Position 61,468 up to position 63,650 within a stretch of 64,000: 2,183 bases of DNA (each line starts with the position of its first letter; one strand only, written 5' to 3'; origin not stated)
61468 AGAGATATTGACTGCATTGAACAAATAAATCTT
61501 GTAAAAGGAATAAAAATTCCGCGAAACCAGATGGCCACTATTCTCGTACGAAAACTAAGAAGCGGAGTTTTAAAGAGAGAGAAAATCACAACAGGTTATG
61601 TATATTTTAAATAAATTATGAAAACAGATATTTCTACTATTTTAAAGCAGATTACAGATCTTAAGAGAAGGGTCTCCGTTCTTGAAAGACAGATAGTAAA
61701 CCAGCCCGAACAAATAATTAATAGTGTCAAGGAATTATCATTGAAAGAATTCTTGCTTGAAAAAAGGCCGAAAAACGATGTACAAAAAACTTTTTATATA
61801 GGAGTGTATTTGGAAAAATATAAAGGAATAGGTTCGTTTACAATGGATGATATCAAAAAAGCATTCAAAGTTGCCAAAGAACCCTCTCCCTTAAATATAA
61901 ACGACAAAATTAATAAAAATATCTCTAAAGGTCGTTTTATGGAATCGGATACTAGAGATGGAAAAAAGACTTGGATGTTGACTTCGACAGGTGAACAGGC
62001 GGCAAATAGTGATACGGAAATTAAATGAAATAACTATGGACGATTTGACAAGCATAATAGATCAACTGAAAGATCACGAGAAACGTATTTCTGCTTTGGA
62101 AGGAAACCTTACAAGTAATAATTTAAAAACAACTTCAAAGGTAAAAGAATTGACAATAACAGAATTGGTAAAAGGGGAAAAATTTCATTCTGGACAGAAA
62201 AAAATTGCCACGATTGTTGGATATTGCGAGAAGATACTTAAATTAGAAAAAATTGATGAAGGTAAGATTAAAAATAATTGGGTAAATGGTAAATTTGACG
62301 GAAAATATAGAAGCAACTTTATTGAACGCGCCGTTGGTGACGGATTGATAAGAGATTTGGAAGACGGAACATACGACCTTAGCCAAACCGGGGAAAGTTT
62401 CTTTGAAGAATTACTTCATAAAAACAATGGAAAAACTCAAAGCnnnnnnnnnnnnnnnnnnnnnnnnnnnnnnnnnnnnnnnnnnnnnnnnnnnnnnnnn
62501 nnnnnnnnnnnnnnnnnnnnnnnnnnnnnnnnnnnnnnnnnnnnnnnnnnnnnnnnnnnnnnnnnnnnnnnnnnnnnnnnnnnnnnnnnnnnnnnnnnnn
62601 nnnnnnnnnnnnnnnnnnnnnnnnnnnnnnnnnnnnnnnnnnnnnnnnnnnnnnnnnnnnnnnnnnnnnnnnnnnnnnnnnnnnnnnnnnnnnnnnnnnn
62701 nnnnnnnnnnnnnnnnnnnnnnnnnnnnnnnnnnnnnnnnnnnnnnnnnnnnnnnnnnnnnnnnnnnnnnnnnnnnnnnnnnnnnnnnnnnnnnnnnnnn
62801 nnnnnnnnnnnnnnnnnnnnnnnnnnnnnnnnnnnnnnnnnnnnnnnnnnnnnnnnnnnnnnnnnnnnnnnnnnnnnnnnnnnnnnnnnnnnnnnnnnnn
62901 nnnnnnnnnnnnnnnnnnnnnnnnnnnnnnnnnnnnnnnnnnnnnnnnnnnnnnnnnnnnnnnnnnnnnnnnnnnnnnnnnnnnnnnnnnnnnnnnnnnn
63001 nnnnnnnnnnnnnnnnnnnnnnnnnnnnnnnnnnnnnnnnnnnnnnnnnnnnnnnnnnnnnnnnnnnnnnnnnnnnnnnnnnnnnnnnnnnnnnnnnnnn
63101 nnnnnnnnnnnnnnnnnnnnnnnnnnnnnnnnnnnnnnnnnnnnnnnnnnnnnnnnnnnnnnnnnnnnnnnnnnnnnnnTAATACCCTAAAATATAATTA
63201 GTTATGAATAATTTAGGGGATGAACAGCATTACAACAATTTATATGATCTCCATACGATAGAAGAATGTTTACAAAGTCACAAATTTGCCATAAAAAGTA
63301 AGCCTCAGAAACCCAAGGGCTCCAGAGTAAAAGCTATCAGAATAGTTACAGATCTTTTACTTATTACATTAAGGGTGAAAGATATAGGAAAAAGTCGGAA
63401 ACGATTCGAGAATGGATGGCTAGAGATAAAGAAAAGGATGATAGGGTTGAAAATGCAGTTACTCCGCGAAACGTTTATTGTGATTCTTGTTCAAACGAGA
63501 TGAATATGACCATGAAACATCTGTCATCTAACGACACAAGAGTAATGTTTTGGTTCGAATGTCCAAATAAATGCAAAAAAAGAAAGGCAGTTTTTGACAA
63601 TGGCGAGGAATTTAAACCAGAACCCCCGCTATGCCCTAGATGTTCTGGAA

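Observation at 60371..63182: Tandem array of six small winged-helix-like genes in three paralog pairs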

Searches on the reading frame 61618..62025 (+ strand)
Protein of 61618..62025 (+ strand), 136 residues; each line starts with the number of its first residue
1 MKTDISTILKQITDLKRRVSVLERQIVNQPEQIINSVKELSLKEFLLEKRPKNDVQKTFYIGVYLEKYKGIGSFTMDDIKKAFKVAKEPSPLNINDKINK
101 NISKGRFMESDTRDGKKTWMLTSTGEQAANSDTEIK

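Call 3: search_protein_families(library=pfam, proteins=[window:61618-62025:+], max_evalue=1)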
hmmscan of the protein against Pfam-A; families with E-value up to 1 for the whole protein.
window:61618-62025:+ (136 aa): 3 families
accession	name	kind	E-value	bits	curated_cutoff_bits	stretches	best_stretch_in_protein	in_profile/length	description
PF16898.10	TOPRIM_C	-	0.018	15.6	29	1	67-132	41-106/128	C-terminal associated domain of TOPRIM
PF22933.1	ComC_SSD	-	0.048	13.7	24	1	94-128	163-197/222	ComC, supersandwich domain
PF18409.7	Plk4_PB2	-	0.075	14.2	26.9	1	43-103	13-72/108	Polo-like Kinase 4 Polo Box 2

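Call 4: search_protein_families(library=padloc, proteins=[window:61618-62025:+], max_evalue=1)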
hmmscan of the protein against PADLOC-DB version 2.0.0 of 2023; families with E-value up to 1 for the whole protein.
window:61618-62025:+ (136 aa): 1 family
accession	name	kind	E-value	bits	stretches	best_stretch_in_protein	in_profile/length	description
PDLC00883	HORMA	-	0.042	11.7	1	5-80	23-100/167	HORMA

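Call 9: search_protein_families(library=phrogs, proteins=[window:61618-62025:+], max_evalue=1)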
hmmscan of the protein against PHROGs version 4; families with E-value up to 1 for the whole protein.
window:61618-62025:+ (136 aa): 3 families
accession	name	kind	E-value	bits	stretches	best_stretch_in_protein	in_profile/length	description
phrog_32385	-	unknown function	0.017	16.7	1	98-123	28-54/68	-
phrog_14853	-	unknown function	0.092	14.4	1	31-84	35-83/88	-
phrog_7303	-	unknown function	0.44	11.7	1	1-39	34-72/80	-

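Call 10: search_protein_families(library=ncbifam, proteins=[window:61618-62025:+], max_evalue=1)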
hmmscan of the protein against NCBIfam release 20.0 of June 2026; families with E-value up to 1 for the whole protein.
window:61618-62025:+ (136 aa): 1 family
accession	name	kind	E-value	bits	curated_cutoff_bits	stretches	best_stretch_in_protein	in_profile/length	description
NF045995.1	MAG0865_DivIVA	hypoth_equivalog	0.059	13.5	55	1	5-45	29-69/69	MAG0865 family DivIVA-related protein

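Call 42: search_solved_structures(query=A2, max_evalue=10, show_alignments=2)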
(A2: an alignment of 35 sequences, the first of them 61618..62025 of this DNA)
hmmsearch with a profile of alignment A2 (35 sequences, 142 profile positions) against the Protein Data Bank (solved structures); distinct sequences matched with E-value up to 10: 17.
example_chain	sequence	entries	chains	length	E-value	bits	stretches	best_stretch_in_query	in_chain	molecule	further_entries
3bja_A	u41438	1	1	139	0.13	15.3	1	95-132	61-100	Transcriptional regulator, MarR family, putative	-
7ood_g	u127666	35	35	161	0.15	15.1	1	72-115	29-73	50S ribosomal protein L10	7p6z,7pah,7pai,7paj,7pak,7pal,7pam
6q22_A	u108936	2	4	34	0.22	14.6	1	9-29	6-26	Coiled-coil Trimer with Glu:Aminobutyric acid:Lys Triad | peptide with Glu:Ala:Lys triad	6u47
8egr_M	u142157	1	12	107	0.23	14.6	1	7-45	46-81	gp20, portal-proximal core protein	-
6ovv_A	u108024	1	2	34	0.34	14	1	8-29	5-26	Coiled-coil Trimer with Glu:4-pyridinylalanine:Lys Triad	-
6v50_A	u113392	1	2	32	0.42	13.7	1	7-29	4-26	Coiled-coil Trimer with Glu:Ser:Lys Triad with K7A mutation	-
6tj1_A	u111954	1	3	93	0.47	13.6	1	1-47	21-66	De novo designed WSHC6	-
6gap_A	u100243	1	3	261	0.56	13.3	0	14-47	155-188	Outer capsid protein sigma-1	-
1coi_A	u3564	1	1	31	0.63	13.2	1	9-29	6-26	COIL-VALD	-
8a3y_R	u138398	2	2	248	0.63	13.1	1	2-48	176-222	RNA polymerase-associated protein RTF1 homolog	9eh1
5lgm_A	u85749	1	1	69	0.65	13.1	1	97-134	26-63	Fusion protein 5.5/5.7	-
6egn_A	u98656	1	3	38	0.76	12.9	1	4-24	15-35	Hg(II)(GRAND CoilSerL16CL19(DLE))3-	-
6egl_A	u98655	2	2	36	0.91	12.6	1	4-23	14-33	Apo-(GRAND CoilSerL12(DLE)L16C)3 | Apo-(GRAND CoilSerL16CL19(DLE))3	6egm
9tlt_A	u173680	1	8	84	1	12.5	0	7-36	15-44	Sc-apCC-2-KLHL20-4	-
9rgy_A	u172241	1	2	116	1.2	12.2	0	4-26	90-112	sc-apCC3-CW-0NTT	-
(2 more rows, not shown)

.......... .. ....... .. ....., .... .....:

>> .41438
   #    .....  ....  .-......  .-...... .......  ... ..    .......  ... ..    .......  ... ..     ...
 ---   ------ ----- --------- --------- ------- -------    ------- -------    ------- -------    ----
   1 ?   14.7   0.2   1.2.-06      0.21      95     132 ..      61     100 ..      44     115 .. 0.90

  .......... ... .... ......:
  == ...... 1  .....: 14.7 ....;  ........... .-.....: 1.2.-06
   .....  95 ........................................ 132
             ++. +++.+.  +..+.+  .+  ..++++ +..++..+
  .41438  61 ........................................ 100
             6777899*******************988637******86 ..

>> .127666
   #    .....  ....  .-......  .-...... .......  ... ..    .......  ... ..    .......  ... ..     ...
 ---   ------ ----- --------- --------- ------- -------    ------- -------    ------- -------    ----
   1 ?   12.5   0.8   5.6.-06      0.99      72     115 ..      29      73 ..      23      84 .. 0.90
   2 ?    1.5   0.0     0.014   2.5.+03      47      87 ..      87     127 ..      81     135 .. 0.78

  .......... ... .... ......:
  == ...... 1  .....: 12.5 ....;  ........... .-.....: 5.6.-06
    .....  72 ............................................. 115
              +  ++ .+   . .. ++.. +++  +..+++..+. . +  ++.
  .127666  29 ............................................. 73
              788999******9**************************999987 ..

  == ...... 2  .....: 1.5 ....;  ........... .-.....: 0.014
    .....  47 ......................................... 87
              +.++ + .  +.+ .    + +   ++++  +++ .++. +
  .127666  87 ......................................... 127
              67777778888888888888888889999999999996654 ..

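Call 53: find_homologous_proteins(query=A2, max_evalue=0.001)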
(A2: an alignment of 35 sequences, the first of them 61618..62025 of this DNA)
Query A2 (35 sequences) (136 aa, profile of the alignment): 146 proteins with E <= 0.001 among 3131 candidates; the best 120 are listed.
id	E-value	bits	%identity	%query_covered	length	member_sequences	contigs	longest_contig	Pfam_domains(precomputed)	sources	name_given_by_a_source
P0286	2.5e-37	146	88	100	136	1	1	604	-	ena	-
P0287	1.2e-36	144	48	91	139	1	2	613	-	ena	-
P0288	7.9e-36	141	100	100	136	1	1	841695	-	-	-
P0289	5.2e-35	138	43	97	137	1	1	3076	-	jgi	jgi:hypothetical protein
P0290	8.9e-35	138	46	94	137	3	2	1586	-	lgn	-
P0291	3.3e-34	136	30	46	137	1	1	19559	-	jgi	jgi:hypothetical protein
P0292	1.8e-33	133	46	91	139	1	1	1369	-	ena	-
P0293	4.2e-33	132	-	-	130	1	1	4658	-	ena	-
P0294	6.2e-33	132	-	-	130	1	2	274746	-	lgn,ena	-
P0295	1.9e-32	130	53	93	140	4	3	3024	-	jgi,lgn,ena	-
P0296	3.3e-32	129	-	-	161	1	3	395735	-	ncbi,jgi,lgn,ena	ncbi:MAG: hypothetical protein ABSF47_01640 [Minisyncoccia bacterium]|jgi:hypothetical protein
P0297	5.2e-32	129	-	-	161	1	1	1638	-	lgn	-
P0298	6.0e-32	128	-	-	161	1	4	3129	-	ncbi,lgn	-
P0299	1.9e-31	127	29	54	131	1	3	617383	-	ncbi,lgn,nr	ncbi:hypothetical protein KQH82_08145 [bacterium]|nr:hypothetical protein [bacterium]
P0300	2.0e-31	127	-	-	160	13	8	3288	-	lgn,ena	-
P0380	2.1e-20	91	35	19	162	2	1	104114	-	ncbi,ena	-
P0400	8.9e-17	79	-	-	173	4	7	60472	-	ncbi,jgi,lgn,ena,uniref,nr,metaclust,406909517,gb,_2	ncbi:MAG: hypothetical protein ACD_63C00056G0002 [uncultured bacterium]|uniref:Uncharacterized prote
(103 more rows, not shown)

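Call 65: predict_structure(alignment_id=A5)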
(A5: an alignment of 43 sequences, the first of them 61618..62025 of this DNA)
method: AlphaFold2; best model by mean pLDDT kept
length: 136 residues; sequences in the alignment: 43
mean_pLDDT: 84.9   pTM: 0.67
mean pLDDT of the five models: 84.9, 83.9, 82.3, 80.7, 80.6
residues with pLDDT >= 90: 85; 70-90: 26; 50-70: 16; < 50: 9
segments of 3 or more residues with pLDDT < 50: 31-36, 134-136
pLDDT, mean of each block of 10 residues (from residue 1): 71 86 63 54 92 96 93 95 94 95 97 94 93 52
secondary structure, 60 per line:
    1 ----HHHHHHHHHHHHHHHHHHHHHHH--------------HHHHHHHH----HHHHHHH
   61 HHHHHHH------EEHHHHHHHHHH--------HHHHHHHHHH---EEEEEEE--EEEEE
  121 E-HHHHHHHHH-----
elements in order: H5-27 H42-49 H54-67 H76-85 H94-103 E107-113 E116-121 H123-131

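Call 69: fold_search(model_id=the predicted structure, library=pdb)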
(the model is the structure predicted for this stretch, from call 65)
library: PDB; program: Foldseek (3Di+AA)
matches with E <= 10: 1267; with E <= 0.001: 0
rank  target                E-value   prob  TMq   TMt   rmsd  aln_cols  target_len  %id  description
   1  4l9n_A                3.3e-03  1.00  0.47  0.47  13.9       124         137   21  Crystal structure of MepR A103V mutant from multidrug resistant S. aureus clinical isolate (released 2013-09-11)
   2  4l9n_B                3.3e-03  1.00  0.46  0.46  11.8       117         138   20  Crystal structure of MepR A103V mutant from multidrug resistant S. aureus clinical isolate (released 2013-09-11)
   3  3eco_A                6.8e-03  1.00  0.45  0.46  12.2       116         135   19  Crystal structure of MepR, a transcription regulator of the Staphylococcus aureus multidrug efflux pump MepA (released 2009-02-10)
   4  2co5_B                7.2e-03  1.00  0.47  0.64   3.5        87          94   16  F93 FROM STIV, a winged-helix DNA-binding protein (released 2006-05-31)
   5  4rs8_B                7.6e-03  1.00  0.43  0.66   2.6        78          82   19  Apo structure of novel pNOB8 plasmid centromere binding protein (released 2015-09-16)
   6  6qua_D                9.1e-03  1.00  0.47  0.55   4.5        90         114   17  The complex structure of hsRosR-SG (vng0258/RosR-SG) (released 2019-07-10)
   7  4lln_D                9.1e-03  1.00  0.46  0.45  12.7       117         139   21  Crystal structure of S. aureus MepR-DNA complex (released 2014-05-14)
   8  4yif_B                1.0e-02  1.00  0.42  0.41  14.1       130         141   12  Crystal structure of Rv0880 (released 2015-06-10)
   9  9gjp_A                1.1e-02  1.00  0.42  0.47   6.7       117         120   14  OCCM maturation intermediate stalled with an Arginine Finger mutation in Mcm5: Conformer 2 (released 2025-03-05)
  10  4ld5_A                1.1e-02  1.00  0.43  0.42  11.2       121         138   18  Crystal structure of MepR Q18P mutant from multidrug resistant S. aureus clinical isolate (released 2013-09-11)
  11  4rs8_A                1.2e-02  1.00  0.42  0.63   2.8        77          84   19  Apo structure of novel pNOB8 plasmid centromere binding protein (released 2015-09-16)
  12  4gxo_B                1.3e-02  0.99  0.41  0.41  14.7       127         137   16  Crystal structure of Staphylococcus aureus protein SarZ mutant C13E (released 2012-09-26)
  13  4l9j_A                1.4e-02  1.00  0.44  0.43  12.8       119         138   19  Crystal structure of S. aureus MepR in DNA-binding conformation (released 2013-09-11)
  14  4ld5_C                1.5e-02  1.00  0.47  0.46  10.9       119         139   17  Crystal structure of MepR Q18P mutant from multidrug resistant S. aureus clinical isolate (released 2013-09-11)
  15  9ff3                  1.5e-02  0.99  0.41  0.33  13.9       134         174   13  The structure of delta-ScoC, a global regulator protein from Geobacillus kaustophilus T-1 (released 2025-06-04)
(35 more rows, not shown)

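Call 98: find_encoding_contigs(protein=P0400, flank=5000, max_places=1)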
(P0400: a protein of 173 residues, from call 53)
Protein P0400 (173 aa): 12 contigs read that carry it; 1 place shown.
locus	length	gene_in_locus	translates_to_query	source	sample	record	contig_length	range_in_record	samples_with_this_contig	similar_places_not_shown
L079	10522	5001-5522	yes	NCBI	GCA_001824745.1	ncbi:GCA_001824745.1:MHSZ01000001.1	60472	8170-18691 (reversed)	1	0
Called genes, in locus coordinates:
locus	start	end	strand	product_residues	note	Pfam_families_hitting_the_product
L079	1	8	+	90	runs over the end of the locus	PF01783:Ribosomal_L32p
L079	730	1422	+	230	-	PF22935:RM44_endonuclase, PF14622:Ribonucleas_3_3, PF00636:Ribonuclease_3, PF00035:dsrm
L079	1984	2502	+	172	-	-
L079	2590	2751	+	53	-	PF00471:Ribosomal_L33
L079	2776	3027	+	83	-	-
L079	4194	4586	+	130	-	-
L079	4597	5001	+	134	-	-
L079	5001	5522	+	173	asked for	-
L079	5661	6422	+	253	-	-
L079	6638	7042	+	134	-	PF05973:Gp49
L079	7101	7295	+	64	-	PF13744:HTH_37 (weak), PF13560:HTH_31, PF01381:HTH_3, PF12844:HTH_19 (weak)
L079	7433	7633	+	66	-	PF12728:HTH_17, PF13411:MerR_1, PF00376:MerR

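Call 99: find_encoding_contigs(protein=P0294, flank=5000, max_places=1)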
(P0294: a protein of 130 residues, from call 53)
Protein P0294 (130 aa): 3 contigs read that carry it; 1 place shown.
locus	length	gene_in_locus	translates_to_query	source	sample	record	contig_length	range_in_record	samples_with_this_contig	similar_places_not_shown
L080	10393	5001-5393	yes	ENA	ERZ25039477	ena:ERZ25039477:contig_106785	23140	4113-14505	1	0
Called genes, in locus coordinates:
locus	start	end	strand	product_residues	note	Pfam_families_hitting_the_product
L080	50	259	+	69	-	PF00416:Ribosomal_S13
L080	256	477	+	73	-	PF00416:Ribosomal_S13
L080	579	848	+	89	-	PF00411:Ribosomal_S11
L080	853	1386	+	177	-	PF00163:Ribosomal_S4, PF01479:S4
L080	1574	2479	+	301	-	PF01193:RNA_pol_L, PF01000:RNA_pol_A_bac, PF03118:RNA_pol_A_CTD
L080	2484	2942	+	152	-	PF01196:Ribosomal_L17, PF19430:TBC1D23_C (weak)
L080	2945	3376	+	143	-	PF00572:Ribosomal_L13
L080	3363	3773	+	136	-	PF00380:Ribosomal_S9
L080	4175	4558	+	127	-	-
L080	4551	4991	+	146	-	-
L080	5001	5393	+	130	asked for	-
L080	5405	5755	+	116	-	-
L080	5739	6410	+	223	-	-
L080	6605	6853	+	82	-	-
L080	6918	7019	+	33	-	-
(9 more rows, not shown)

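Call 100: find_encoding_contigs(protein=P0380, flank=5000, max_places=1)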
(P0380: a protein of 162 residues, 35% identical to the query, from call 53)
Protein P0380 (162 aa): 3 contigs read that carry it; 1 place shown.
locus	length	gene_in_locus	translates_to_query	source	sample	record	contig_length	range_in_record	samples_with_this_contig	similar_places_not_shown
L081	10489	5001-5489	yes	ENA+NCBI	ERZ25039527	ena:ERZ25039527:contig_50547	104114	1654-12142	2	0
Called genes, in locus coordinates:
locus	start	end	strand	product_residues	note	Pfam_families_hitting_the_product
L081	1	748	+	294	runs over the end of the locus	PF02661:Fic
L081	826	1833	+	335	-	PF13310:Virulence_RhuM, PF02661:Fic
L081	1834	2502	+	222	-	PF04471:Mrr_cat, PF13156:Mrr_cat_2 (faint), PF22722:NA-iREase1, PF01396:Zn_ribbon_Top1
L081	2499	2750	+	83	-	PF01035:DNA_binding_1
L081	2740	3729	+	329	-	PF01979:Amidohydro_1, PF07969:Amidohydro_3 (weak)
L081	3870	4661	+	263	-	-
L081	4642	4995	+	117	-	-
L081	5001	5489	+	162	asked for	-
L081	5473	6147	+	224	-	-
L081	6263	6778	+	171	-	PF00300:His_Phos_1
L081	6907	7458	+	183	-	PF00300:His_Phos_1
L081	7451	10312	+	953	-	PF00133:tRNA-synt_1, PF09334:tRNA-synt_1g (weak), PF08264:Anticodon_1, PF19302:DUF5915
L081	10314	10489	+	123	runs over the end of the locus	-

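Call 104: find_homologous_proteins(query=L081:5473-6144:+, max_evalue=0.001)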
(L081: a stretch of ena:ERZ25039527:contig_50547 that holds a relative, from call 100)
Query L081:5473-6144:+ (224 aa): 821 proteins with E <= 0.001 among 1134 candidates; the best 120 are listed.
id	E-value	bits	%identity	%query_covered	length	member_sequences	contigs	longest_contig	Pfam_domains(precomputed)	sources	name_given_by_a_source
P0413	3.3e-94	332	71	100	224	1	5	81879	-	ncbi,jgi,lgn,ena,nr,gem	ncbi:MAG: hypothetical protein D4Q79_01180 [Spirochaetia bacterium]|nr:MAG: hypothetical protein D4Q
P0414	6.0e-91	322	69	100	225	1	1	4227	-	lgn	-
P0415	8.7e-91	321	69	100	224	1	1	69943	-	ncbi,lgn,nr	ncbi:MAG: hypothetical protein PHE24_03325 [Patescibacteria group bacterium]|nr:hypothetical protein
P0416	3.6e-87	309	66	98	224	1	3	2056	-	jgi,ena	-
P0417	3.7e-86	306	65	98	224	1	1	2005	-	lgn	-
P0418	7.0e-84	299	65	93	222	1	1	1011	-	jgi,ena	-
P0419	2.3e-83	297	65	98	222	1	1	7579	-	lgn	-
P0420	3.0e-83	297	64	98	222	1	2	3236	-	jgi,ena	-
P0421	3.0e-82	293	63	99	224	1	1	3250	-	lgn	-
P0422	2.1e-81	290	62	95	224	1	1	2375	-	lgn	-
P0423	3.7e-80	286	61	98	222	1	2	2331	-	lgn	-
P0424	3.8e-80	286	61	98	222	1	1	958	-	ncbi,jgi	-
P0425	7.2e-80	285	60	98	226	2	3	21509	-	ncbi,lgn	-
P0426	2.7e-79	284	61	98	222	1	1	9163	-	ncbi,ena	-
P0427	3.6e-79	283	62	98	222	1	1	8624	-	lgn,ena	-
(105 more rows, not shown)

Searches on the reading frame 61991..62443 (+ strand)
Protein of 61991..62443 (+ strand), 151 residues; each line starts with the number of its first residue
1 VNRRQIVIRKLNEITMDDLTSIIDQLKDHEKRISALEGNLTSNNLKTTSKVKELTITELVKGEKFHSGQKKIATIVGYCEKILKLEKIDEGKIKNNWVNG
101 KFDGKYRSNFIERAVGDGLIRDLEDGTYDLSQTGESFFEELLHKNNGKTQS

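Call 3: search_protein_families(library=pfam, proteins=[window:61991-62443:+], max_evalue=1)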
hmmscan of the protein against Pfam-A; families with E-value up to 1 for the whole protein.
window:61991-62443:+ (151 aa): 1 family
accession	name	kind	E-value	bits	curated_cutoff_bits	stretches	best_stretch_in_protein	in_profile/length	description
PF23430.1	DUF7117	-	0.024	14.7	28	1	12-46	170-204/232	Family of unknown function (DUF7117)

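Call 4: search_protein_families(library=padloc, proteins=[window:61991-62443:+], max_evalue=1)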
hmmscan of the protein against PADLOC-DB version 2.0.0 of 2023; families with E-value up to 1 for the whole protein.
window:61991-62443:+ (151 aa): 1 family
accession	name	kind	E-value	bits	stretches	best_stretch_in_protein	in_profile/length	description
PDLC01959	CARF9--CARF_HEPN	-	0.003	14.6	1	4-99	284-373/436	-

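Call 9: search_protein_families(library=phrogs, proteins=[window:62036-62443:+], max_evalue=1)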
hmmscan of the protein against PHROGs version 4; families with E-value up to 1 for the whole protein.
window:62036-62443:+ (136 aa): 0 families

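Call 10: search_protein_families(library=ncbifam, proteins=[window:62036-62443:+], max_evalue=1)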
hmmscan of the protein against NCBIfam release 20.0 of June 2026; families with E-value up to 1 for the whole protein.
window:62036-62443:+ (136 aa): 2 families
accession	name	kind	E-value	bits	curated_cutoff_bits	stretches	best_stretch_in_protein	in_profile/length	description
NF010017.0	PRK13494.1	equivalog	0.072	12.7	285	1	40-76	12-48/163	chemoreceptor glutamine deamidase CheD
NF001263.0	PRK00226.1-4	equivalog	0.12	12.3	145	1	10-73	57-122/160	transcription elongation factor GreA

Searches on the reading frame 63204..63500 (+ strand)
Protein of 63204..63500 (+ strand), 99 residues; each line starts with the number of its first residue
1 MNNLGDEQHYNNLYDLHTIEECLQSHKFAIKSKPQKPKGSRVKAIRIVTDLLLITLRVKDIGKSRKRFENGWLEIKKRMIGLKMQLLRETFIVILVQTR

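Call 3: search_protein_families(library=pfam, proteins=[window:63204-63500:+], max_evalue=1)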
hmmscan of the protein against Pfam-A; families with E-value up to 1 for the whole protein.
window:63204-63500:+ (99 aa): 0 families

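Call 4: search_protein_families(library=padloc, proteins=[window:63204-63500:+], max_evalue=1)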
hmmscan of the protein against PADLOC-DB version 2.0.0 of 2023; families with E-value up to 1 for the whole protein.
window:63204-63500:+ (99 aa): 0 families

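Call 9: search_protein_families(library=phrogs, proteins=[window:63204-63500:+], max_evalue=1)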
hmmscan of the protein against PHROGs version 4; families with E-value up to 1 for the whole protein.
window:63204-63500:+ (99 aa): 1 family
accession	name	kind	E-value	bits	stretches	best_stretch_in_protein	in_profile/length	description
phrog_26657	-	unknown function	0.24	12.7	1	3-27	23-47/71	-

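Call 10: search_protein_families(library=ncbifam, proteins=[window:63204-63500:+], max_evalue=1)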
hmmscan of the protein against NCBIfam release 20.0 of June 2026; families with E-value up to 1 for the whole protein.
window:63204-63500:+ (99 aa): 1 family
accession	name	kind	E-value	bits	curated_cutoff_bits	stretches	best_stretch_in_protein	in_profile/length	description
NF003785.0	PRK05379.1-1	equivalog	0.062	12.5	418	1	15-80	179-244/347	bifunctional nicotinamide-nucleotide adenylyltransferase/Nudix hydroxylase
